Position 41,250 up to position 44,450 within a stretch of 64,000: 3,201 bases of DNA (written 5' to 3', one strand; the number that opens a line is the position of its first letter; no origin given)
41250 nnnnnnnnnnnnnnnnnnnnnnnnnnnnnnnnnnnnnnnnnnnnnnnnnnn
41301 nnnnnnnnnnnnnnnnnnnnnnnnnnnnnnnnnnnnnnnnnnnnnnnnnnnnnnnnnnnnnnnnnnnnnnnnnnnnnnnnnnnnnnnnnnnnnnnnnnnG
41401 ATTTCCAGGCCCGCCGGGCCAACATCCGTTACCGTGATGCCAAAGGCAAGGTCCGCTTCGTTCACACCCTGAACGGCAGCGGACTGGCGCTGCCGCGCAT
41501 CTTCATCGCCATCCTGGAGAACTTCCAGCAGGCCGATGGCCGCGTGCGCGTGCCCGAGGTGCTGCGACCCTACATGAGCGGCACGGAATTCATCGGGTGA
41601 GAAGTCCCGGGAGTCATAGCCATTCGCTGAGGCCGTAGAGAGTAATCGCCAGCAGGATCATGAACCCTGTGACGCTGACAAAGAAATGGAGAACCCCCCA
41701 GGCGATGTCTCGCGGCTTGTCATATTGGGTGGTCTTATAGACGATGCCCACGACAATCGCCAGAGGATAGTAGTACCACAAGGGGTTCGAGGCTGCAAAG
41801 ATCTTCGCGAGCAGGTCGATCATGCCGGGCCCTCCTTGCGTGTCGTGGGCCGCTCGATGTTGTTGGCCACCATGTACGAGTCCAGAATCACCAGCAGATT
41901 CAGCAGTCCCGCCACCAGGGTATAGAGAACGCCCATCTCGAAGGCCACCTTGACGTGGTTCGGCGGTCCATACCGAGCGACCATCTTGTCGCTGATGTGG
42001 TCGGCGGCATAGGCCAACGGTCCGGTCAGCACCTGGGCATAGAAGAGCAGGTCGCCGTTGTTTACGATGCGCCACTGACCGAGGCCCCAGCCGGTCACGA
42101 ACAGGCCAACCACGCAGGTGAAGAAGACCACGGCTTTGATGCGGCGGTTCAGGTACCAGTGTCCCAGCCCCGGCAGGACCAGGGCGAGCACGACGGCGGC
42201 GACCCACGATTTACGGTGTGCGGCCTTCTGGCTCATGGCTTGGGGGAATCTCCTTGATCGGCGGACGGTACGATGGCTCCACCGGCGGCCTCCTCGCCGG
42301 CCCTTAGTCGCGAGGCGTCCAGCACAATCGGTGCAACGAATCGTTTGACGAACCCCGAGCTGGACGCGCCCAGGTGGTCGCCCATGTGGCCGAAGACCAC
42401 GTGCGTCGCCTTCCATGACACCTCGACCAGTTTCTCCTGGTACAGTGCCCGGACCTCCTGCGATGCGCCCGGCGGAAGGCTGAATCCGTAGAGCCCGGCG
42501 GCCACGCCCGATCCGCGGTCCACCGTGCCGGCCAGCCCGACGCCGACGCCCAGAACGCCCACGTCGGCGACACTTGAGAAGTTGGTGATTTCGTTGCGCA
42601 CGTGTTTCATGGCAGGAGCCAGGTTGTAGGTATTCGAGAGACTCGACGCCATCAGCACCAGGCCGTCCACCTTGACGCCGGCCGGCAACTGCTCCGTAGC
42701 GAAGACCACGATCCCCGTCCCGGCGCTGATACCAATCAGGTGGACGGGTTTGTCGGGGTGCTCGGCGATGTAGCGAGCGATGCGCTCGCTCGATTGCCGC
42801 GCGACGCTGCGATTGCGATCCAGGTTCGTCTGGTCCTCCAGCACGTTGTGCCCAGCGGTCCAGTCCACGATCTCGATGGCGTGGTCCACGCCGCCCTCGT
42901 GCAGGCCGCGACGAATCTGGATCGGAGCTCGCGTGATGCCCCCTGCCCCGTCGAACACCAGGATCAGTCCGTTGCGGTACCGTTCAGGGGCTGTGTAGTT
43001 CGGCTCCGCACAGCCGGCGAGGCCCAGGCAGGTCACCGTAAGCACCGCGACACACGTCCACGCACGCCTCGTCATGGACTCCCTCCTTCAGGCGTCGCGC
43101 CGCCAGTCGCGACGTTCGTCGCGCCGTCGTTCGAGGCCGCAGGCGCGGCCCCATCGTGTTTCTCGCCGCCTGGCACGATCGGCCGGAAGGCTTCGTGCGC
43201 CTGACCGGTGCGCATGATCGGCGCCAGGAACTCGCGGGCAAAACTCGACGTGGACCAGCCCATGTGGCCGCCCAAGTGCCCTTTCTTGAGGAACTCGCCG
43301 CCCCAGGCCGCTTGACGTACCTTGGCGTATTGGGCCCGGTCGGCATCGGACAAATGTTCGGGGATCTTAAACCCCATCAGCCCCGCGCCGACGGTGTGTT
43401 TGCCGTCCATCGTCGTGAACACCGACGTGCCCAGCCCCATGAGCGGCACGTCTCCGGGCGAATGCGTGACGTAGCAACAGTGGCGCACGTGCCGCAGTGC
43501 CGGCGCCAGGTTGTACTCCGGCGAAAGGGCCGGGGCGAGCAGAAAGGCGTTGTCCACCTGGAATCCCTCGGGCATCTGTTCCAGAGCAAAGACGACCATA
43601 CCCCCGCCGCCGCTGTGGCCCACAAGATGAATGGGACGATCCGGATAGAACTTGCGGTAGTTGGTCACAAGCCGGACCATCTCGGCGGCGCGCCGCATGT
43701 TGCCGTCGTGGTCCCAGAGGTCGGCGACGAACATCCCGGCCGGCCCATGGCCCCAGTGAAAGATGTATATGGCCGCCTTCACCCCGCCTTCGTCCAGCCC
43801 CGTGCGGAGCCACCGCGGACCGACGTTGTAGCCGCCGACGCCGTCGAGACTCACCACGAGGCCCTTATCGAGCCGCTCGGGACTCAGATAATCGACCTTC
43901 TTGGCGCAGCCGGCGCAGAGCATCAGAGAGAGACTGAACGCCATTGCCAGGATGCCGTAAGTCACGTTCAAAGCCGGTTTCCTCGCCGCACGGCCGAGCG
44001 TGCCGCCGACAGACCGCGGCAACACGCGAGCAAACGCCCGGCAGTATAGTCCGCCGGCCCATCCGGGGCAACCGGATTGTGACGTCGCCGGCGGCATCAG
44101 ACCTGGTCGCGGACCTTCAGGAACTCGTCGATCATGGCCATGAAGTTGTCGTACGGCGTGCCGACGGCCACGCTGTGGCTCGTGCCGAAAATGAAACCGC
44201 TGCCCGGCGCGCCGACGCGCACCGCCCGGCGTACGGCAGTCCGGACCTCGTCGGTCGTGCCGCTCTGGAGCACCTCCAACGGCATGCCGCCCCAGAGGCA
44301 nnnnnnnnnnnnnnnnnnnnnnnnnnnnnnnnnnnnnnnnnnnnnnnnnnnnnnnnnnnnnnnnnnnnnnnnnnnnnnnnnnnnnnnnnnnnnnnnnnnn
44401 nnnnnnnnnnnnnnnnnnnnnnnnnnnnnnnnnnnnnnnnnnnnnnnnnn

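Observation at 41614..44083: Translationally coupled cassette: two paralogous lipase-like lipoproteins plus two small membrane proteins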

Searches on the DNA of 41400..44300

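Call 67: search_rna_families(source=window, start=41400, end=44300, threshold=evalue, max_evalue=0.1)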
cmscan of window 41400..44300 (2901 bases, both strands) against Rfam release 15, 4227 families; matches with E-value up to 0.1: 0.
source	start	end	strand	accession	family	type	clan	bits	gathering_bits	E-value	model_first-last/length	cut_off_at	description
